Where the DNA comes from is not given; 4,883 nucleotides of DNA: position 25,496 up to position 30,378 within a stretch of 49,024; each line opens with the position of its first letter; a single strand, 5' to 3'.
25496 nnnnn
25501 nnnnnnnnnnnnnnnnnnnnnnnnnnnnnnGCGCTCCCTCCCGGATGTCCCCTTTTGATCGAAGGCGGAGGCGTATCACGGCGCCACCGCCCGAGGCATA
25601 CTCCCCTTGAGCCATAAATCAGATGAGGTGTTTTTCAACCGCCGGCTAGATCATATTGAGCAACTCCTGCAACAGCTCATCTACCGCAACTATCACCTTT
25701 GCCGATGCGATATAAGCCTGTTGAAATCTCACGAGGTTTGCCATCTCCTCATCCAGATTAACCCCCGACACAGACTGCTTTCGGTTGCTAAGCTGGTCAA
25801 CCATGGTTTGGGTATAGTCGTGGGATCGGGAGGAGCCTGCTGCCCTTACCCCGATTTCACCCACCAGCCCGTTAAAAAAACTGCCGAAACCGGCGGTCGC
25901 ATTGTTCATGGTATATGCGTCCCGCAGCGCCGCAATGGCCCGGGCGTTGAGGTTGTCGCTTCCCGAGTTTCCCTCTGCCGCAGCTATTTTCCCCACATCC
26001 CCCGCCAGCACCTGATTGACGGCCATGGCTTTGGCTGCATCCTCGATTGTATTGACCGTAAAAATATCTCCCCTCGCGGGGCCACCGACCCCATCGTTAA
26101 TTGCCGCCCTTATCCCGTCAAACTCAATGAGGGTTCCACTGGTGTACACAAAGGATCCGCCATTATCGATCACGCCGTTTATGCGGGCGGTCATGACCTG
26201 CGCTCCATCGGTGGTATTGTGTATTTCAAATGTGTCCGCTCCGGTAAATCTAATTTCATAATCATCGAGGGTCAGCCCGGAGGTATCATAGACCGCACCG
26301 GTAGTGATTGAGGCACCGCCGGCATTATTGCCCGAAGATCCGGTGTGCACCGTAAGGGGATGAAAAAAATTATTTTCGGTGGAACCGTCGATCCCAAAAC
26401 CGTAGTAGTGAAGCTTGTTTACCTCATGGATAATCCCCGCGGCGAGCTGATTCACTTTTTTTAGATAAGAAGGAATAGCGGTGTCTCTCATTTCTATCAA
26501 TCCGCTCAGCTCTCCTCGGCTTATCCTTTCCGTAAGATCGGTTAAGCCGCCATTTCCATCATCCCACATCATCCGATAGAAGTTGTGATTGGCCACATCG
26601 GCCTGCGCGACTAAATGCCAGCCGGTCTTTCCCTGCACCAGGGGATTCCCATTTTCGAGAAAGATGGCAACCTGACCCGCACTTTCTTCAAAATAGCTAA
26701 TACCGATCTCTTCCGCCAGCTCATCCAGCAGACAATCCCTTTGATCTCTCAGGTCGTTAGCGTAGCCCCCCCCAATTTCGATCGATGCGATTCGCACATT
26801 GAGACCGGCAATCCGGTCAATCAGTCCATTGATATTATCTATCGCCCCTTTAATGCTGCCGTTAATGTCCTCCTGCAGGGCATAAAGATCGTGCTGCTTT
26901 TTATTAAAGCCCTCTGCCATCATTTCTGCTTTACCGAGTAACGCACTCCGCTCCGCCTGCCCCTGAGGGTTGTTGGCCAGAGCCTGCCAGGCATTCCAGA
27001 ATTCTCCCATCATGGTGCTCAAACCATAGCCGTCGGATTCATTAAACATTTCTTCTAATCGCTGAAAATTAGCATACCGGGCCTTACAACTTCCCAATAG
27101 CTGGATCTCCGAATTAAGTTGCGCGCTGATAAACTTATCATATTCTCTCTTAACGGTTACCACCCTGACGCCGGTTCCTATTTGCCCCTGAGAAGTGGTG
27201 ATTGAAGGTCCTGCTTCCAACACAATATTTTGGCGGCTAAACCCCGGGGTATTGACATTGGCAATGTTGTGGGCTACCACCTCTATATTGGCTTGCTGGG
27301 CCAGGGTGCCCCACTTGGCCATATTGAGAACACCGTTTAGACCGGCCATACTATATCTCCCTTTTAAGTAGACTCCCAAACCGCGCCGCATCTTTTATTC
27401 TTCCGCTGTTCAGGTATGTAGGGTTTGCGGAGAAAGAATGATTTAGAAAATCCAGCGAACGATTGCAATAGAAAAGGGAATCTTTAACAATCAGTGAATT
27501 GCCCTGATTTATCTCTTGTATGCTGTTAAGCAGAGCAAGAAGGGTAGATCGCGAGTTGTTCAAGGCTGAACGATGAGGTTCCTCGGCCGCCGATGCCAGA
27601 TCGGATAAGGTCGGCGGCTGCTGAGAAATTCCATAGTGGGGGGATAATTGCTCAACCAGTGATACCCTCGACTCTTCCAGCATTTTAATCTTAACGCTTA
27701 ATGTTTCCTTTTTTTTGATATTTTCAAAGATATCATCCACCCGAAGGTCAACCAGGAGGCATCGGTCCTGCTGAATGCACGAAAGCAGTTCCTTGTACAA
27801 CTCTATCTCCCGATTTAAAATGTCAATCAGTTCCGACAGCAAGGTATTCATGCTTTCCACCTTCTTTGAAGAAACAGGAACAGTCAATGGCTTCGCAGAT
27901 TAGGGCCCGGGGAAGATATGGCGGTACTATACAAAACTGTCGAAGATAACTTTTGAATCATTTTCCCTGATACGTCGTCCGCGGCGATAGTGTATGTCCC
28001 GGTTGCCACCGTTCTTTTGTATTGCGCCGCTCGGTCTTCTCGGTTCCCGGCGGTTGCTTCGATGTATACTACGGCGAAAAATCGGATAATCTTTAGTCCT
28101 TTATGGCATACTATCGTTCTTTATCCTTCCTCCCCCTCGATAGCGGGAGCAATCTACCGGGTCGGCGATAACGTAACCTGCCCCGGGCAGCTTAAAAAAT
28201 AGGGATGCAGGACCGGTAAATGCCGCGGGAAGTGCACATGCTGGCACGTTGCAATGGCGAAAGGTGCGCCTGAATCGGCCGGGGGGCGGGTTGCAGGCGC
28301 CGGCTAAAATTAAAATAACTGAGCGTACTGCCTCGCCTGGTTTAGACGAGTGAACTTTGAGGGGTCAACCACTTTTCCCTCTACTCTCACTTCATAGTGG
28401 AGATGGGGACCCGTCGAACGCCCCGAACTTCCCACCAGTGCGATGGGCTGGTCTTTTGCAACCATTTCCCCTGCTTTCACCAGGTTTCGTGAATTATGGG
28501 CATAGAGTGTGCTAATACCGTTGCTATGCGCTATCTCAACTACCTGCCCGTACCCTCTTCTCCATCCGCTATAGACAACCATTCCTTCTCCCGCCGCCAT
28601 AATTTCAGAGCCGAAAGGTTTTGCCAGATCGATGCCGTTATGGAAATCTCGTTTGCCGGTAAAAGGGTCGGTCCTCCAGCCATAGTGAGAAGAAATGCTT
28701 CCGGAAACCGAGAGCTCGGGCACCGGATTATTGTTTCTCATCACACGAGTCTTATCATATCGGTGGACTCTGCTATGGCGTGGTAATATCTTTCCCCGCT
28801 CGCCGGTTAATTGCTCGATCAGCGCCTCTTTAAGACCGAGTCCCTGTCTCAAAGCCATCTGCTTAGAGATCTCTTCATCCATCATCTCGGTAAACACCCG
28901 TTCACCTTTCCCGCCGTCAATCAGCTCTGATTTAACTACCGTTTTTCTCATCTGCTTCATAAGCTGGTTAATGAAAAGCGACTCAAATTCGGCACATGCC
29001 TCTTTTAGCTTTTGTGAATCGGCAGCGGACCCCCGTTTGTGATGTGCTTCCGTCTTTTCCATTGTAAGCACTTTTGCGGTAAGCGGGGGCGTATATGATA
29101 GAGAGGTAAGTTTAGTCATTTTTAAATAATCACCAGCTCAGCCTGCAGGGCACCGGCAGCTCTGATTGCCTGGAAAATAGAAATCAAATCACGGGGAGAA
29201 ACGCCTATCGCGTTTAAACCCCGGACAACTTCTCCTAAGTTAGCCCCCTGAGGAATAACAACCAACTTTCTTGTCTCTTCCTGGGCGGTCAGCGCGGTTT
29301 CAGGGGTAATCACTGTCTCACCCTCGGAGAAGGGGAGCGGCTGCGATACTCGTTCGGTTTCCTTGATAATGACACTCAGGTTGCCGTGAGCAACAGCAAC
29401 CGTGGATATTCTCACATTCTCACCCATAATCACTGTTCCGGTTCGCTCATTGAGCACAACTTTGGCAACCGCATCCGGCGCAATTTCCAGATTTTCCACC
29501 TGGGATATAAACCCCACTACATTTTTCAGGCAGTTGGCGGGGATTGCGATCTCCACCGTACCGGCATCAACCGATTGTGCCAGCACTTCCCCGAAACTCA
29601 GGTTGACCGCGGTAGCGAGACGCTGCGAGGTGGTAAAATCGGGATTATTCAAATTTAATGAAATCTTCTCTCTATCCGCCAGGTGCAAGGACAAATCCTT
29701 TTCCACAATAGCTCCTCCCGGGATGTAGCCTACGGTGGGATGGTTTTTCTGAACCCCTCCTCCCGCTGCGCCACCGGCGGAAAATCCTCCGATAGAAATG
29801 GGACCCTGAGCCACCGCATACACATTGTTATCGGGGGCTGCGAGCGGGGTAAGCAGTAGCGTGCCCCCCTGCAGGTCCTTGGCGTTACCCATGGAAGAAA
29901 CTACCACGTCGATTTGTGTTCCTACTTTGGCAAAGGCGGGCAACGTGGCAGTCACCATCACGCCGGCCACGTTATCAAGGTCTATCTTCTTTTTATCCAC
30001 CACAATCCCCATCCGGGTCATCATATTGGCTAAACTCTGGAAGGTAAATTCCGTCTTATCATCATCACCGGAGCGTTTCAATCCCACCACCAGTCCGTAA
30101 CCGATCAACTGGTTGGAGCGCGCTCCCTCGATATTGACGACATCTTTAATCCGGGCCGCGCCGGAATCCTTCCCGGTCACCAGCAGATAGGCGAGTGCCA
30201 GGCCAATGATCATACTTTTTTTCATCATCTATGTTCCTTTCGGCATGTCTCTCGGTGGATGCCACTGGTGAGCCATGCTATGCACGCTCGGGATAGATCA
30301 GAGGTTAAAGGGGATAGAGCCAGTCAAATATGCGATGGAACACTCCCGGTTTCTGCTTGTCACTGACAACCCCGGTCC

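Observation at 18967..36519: Dispersed ~45-nt intergenic repeat family (at least 8 copies in 18 kb) not explained by genes, promoters or terminators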

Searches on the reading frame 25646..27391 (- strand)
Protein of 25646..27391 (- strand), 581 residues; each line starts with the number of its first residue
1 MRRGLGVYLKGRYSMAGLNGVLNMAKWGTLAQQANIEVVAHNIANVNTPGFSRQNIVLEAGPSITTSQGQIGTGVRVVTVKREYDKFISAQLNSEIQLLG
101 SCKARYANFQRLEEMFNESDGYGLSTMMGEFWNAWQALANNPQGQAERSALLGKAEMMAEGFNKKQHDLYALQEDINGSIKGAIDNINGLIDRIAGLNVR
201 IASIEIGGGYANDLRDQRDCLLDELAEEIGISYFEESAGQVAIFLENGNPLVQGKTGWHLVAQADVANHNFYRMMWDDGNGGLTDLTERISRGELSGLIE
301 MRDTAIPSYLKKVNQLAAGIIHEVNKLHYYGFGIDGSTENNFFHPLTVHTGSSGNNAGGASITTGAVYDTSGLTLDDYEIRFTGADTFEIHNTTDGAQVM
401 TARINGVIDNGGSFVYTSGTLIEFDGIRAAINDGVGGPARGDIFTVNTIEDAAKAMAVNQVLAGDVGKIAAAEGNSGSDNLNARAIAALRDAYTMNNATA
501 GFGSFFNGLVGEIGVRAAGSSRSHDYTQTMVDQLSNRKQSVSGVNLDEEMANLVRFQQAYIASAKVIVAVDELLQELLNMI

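Call 6: search_protein_families(library=ncbifam, proteins=[window:25646-27391:-], max_evalue=0.001)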
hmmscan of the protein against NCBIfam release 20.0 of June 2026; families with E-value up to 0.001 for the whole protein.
window:25646-27391:- (581 aa): 17 families
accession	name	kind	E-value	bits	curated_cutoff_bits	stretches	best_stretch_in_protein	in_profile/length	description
TIGR02492.1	flgK_ends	equivalog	3.1e-115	386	170.75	2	21-378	2-362/437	flagellar hook-associated protein FlgK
TIGR02488.1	flgG_G_neg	equivalog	6.7e-11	42.2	252.75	2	22-59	2-39/259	flagellar basal-body rod protein FlgG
NF004238.1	PRK05682.1-1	equivalog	1.4e-09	37.8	400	1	28-85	9-68/414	flagellar hook protein FlgE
TIGR03506.1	FlgEFG_subfam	subfamily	1.5e-08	34.7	70.25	1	21-82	2-64/351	flagellar hook-basal body complex protein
NF004241.1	PRK05682.1-5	equivalog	2.7e-08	33.3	469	0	536-581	400-445/446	flagellar hook protein FlgE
NF040922.1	flgE_Caulobact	equivalog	2.5e-07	30.1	750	1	536-580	459-503/505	flagellar hook protein FlgE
NF009278.1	PRK12636.1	equivalog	2.8e-07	30.3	350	0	32-63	15-46/263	flagellar basal body rod protein FlgG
NF009456.0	PRK12816.1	equivalog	3.5e-07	30.2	416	1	25-59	8-42/264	flagellar basal body rod protein FlgG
TIGR01396.1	FlgB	equivalog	4e-07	30.3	59.05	0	35-57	18-40/131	flagellar basal body rod protein FlgB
TIGR01395.1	FlgC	equivalog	4.1e-06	27.1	102.1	0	21-85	3-75/137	flagellar basal body rod protein FlgC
TIGR02490.1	flgF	equivalog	1.6e-05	24.6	178.5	1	27-70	6-49/218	flagellar basal-body rod protein FlgF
NF009275.1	PRK12632.1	equivalog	6.4e-05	23.3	170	1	18-74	4-60/130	flagellar basal body rod protein FlgC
NF004242.0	PRK05682.2-1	equivalog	8.7e-05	21.5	365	1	542-581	382-421/422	flagellar hook protein FlgE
NF009265.0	PRK12622.1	equivalog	9.5e-05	22.5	145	0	37-60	23-46/135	flagellar basal body rod protein FlgB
NF005286.1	PRK06803.1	equivalog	0.0001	21.6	467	0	533-581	354-402/402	flagellar hook protein FlgE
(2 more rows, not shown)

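Call 8: find_encoding_contigs(protein=window:25646-27391:-, flank=10000, max_places=6)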
Protein window:25646-27391:- (581 aa): no gene with exactly this product is on record in the collection.

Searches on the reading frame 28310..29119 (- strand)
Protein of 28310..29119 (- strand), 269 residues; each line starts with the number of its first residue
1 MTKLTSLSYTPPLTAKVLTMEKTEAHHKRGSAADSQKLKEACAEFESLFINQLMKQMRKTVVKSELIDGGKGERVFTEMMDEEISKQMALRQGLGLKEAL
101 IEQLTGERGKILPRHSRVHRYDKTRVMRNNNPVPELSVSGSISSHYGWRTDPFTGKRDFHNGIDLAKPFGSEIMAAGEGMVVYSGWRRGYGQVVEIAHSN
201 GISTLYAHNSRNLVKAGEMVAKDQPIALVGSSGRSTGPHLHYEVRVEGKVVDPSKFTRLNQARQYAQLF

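Call 7: search_protein_families(library=ncbifam, proteins=[window:28310-29119:-], max_evalue=0.001)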
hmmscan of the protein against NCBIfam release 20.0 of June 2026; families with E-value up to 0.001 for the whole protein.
window:28310-29119:- (269 aa): 24 families
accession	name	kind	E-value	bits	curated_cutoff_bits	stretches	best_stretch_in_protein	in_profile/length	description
NF008652.0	PRK11649.1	equivalog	4.2e-26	91.6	341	1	142-254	294-407/439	murein DD-endopeptidase MepM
NF053824.1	PdgNdpepShyC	equivalog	1e-25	90.6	700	1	145-252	281-388/429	peptidoglycan DD-endopeptidase ShyC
NF053825.1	PdgNdpepShyA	equivalog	2.2e-25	89.3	700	1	142-254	277-390/425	peptidoglycan DD-endopeptidase ShyA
NF052530.1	Heli_ShapePgp3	exception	3.3e-23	82.2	300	1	138-257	145-264/270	peptidoglycan metallopeptidase Pgp3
NF052336.1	PdgHdaseHSB100310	equivalog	1.3e-21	77.3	500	1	137-250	38-147/316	peptidoglycan hydrolase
NF008644.1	PRK11637.1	equivalog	8.7e-21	74.3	270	1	140-254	270-380/385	murein hydrolase activator EnvC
NF041208.1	celldiv_DipM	equivalog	1.9e-20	73.5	740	1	159-256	318-416/419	cell division endopeptidase DipM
NF040883.1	amid_act_ActS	equivalog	8.4e-20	71.1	375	1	156-256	132-232/242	amidase activator ActS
NF008123.1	PRK10871.1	equivalog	3.3e-18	66.2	311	1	145-256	245-361/365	murein hydrolase activator NlpD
NF052529.1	PG_M23_Pgp6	exception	6.5e-18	64.6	600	1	158-256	333-431/452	peptidoglycan metallopeptidase Pgp6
TIGR02541.1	flagell_FlgJ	equivalog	2.1e-14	54.1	193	1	29-110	14-94/294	flagellar assembly peptidoglycan hydrolase FlgJ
NF050804.1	CellDivDipMCaul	equivalog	2.6e-14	53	900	1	138-252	511-621/634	cell division endopeptidase DipM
NF053738.1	S2SprSpoIIQBc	equivalog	2e-13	50.5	250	1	160-257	122-223/232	stage II sporulation protein SpoIIQ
NF009357.0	PRK12712.1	equivalog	3.4e-10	39.9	606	1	27-114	28-113/344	flagellar rod assembly protein/muramidase FlgJ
NF009354.0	PRK12709.1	equivalog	3.6e-09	36.5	456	1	25-108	23-104/323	flagellar rod assembly protein/muramidase FlgJ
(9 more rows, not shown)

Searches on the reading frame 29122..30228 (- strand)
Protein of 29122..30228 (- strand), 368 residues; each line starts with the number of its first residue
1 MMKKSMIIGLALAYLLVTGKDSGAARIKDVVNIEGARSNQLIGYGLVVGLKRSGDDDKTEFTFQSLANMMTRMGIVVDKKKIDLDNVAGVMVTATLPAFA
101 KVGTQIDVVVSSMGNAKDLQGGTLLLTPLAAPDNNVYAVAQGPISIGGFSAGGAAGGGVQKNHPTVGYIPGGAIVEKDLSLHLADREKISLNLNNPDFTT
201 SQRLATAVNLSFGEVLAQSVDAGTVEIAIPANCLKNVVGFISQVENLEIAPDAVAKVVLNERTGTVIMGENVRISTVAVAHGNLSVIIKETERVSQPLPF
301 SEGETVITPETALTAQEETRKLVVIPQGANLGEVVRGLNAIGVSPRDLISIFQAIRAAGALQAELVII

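Call 7: search_protein_families(library=ncbifam, proteins=[window:29122-30228:-], max_evalue=0.001)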
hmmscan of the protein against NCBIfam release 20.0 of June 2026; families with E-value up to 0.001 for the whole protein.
window:29122-30228:- (368 aa): 3 families
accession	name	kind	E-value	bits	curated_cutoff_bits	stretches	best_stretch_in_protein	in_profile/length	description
NF003676.1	PRK05303.1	subfamily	3.4e-133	443.9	300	1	27-368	1-344/344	flagellar basal body P-ring protein FlgI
NF009430.1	PRK12789.1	equivalog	1.1e-109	366.5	557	1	23-367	4-349/350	flagellar basal body P-ring protein FlgI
NF009348.0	PRK12706.1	equivalog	2.9e-15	56.5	444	1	24-279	39-264/328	flagellar basal body P-ring protein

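Call 14: find_homologous_proteins(query=window:29122-30228:-, max_evalue=1e-60)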
Query window:29122-30228:- (368 aa): 7988 proteins with E <= 1e-60 among 8000 candidates; the best 120 are listed.
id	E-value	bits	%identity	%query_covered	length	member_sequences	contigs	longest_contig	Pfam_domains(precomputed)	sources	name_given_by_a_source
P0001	1.3e-225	766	99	100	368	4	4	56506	PF02119.22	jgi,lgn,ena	-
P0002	4.2e-194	662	86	100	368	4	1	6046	PF02119.22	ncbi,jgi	jgi:flagellar P-ring protein precursor FlgI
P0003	7.6e-173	593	78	98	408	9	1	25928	PF02119.22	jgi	-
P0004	8.7e-173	592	77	99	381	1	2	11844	PF02119.22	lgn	-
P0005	1.1e-172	592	77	99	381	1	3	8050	PF02119.22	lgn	-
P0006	7.0e-172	589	77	98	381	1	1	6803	PF02119.22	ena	-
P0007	1.3e-171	588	76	100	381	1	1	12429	PF02119.22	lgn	-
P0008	1.3e-171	588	77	98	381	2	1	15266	PF02119.22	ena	-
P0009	2.4e-171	588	76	100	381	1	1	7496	PF02119.22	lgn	-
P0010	2.6e-171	587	76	100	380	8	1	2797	PF02119.22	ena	-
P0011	2.7e-171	587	78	98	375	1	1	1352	PF02119.22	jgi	-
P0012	3.6e-171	587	78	98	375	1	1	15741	PF02119.22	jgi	-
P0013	5.1e-171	587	77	98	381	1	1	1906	PF02119.22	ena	-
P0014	7.6e-171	586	76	100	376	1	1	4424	PF02119.22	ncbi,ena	-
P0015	8.3e-171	586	77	98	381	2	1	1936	PF02119.22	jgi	-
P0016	8.4e-171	586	76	98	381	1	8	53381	PF02119.22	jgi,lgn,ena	jgi:flagellar P-ring protein precursor FlgI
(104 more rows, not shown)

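Call 15: find_encoding_contigs(protein=P0001, flank=10000, max_places=6)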
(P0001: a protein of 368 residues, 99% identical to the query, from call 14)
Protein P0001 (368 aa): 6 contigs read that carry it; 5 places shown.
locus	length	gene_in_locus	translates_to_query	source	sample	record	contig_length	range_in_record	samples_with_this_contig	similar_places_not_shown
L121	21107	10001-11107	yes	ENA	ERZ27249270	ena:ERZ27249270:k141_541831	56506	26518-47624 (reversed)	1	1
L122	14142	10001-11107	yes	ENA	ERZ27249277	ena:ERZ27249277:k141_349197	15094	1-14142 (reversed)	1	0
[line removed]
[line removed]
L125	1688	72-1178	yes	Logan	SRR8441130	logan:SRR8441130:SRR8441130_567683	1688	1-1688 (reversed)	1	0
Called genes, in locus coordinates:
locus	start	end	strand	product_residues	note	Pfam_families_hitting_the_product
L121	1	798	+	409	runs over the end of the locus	PF00448:SRP54, PF13401:AAA_22 (faint)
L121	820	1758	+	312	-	PF00142:Fer4_NifH, PF02374:ArsA_ATPase (weak), PF06564:CBP_BcsQ (weak), PF10609:ParA, PF13614:AAA_31, PF01656:CbiA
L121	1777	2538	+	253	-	PF04542:Sigma70_r2, PF04539:Sigma70_r3, PF08281:Sigma70_r4_2, PF04545:Sigma70_r4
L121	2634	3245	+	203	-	PF03748:FliL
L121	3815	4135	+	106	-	-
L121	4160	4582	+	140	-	PF19610:DUF6115, PF10975:DUF2802 (weak)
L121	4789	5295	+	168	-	-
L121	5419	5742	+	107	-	-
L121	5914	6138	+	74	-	PF01312:Bac_export_2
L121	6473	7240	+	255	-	PF00460:Flg_bb_rod, PF22692:LlgE_F_G_D1, PF06429:Flg_bbr_C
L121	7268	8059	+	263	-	PF00460:Flg_bb_rod, PF22692:LlgE_F_G_D1, PF06429:Flg_bbr_C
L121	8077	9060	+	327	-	PF13144:ChapFlgA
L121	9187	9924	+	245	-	PF02107:FlgH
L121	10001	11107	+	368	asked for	PF02119:FlgI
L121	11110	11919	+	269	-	PF10135:Rod-binding, PF01551:Peptidase_M23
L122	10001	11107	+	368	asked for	PF02119:FlgI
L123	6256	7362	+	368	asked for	PF02119:FlgI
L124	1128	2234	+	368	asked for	PF02119:FlgI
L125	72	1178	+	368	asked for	PF02119:FlgI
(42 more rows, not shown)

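Call 16: find_encoding_contigs(protein=P0003, flank=10000, max_places=3)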
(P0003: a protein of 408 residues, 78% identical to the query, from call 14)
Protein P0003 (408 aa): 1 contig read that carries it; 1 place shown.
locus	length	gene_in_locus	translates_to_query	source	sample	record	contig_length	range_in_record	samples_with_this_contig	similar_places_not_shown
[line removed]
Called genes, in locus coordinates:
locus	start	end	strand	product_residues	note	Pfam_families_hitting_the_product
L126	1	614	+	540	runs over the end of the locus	PF00072:Response_reg, PF01590:GAF, PF13185:GAF_2, PF13492:GAF_3 (weak), PF00512:HisKA, PF02518:HATPase_c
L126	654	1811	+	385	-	-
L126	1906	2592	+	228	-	PF03748:FliL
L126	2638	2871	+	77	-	-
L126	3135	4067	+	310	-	-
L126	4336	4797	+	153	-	PF10975:DUF2802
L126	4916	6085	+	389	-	PF02120:Flg_hook (weak)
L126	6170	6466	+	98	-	PF01312:Bac_export_2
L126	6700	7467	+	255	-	PF00460:Flg_bb_rod, PF22692:LlgE_F_G_D1, PF06429:Flg_bbr_C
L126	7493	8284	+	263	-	PF00460:Flg_bb_rod, PF22692:LlgE_F_G_D1, PF06429:Flg_bbr_C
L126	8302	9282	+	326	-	PF08666:SAF, PF13144:ChapFlgA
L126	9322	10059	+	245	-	PF02107:FlgH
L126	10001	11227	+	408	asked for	PF02119:FlgI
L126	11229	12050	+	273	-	PF10135:Rod-binding, PF01551:Peptidase_M23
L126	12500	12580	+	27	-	?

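Call 17: find_encoding_contigs(protein=P0016, flank=10000, max_places=4)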
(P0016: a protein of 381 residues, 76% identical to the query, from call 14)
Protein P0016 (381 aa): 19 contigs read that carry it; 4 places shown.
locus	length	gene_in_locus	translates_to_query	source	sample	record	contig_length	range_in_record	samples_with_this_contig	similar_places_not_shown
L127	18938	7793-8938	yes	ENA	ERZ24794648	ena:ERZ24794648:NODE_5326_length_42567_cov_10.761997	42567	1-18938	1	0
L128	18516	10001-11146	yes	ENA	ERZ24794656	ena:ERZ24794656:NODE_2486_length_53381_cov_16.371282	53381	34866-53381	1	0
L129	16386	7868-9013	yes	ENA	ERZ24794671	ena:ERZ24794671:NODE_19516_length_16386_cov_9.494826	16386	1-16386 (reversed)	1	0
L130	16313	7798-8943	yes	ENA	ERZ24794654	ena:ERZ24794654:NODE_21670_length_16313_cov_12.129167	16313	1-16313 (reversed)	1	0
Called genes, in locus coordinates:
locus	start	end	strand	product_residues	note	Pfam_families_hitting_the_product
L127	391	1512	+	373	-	PF08448:PAS_4 (weak), PF13426:PAS_9 (weak), PF00512:HisKA (weak)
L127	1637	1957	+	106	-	-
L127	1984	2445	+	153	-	PF10975:DUF2802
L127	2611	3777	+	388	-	PF02120:Flg_hook (weak)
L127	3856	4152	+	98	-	PF01312:Bac_export_2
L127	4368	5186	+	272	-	PF00460:Flg_bb_rod (weak), PF22692:LlgE_F_G_D1, PF06429:Flg_bbr_C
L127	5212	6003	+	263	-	PF00460:Flg_bb_rod, PF22692:LlgE_F_G_D1, PF06429:Flg_bbr_C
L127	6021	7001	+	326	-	PF08666:SAF (weak), PF13144:ChapFlgA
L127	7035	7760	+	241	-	PF02107:FlgH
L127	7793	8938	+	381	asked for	PF02119:FlgI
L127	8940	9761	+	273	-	PF10135:Rod-binding, PF01551:Peptidase_M23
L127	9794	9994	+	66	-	-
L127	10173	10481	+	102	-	PF04316:FlgM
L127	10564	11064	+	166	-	PF05130:FlgN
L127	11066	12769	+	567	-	PF00460:Flg_bb_rod (weak), PF22638:FlgK_D1, PF06429:Flg_bbr_C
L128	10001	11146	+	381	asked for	PF02119:FlgI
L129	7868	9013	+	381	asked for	PF02119:FlgI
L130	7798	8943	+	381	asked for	PF02119:FlgI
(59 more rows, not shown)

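Call 28: find_encoding_contigs(protein=P0002, flank=10000, max_places=4)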
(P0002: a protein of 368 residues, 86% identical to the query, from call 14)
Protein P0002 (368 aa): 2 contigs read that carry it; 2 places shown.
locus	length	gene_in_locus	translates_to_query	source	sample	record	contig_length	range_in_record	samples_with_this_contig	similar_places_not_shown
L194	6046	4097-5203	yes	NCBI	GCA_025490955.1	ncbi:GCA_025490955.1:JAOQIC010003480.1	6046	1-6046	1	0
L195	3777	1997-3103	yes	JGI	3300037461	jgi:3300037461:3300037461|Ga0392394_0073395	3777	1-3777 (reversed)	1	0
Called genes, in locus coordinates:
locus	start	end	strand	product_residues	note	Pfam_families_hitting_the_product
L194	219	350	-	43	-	-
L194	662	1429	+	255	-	PF00460:Flg_bb_rod, PF22692:LlgE_F_G_D1, PF06429:Flg_bbr_C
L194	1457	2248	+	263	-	PF00460:Flg_bb_rod, PF22692:LlgE_F_G_D1, PF06429:Flg_bbr_C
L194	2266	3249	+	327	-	PF08666:SAF, PF13144:ChapFlgA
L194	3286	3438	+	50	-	-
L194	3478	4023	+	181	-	PF02107:FlgH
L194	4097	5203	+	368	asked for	PF02119:FlgI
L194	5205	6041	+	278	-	PF10135:Rod-binding, PF01551:Peptidase_M23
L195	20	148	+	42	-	PF06429:Flg_bbr_C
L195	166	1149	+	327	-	PF08666:SAF, PF13144:ChapFlgA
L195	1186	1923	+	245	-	PF02107:FlgH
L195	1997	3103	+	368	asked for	PF02119:FlgI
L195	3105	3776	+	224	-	?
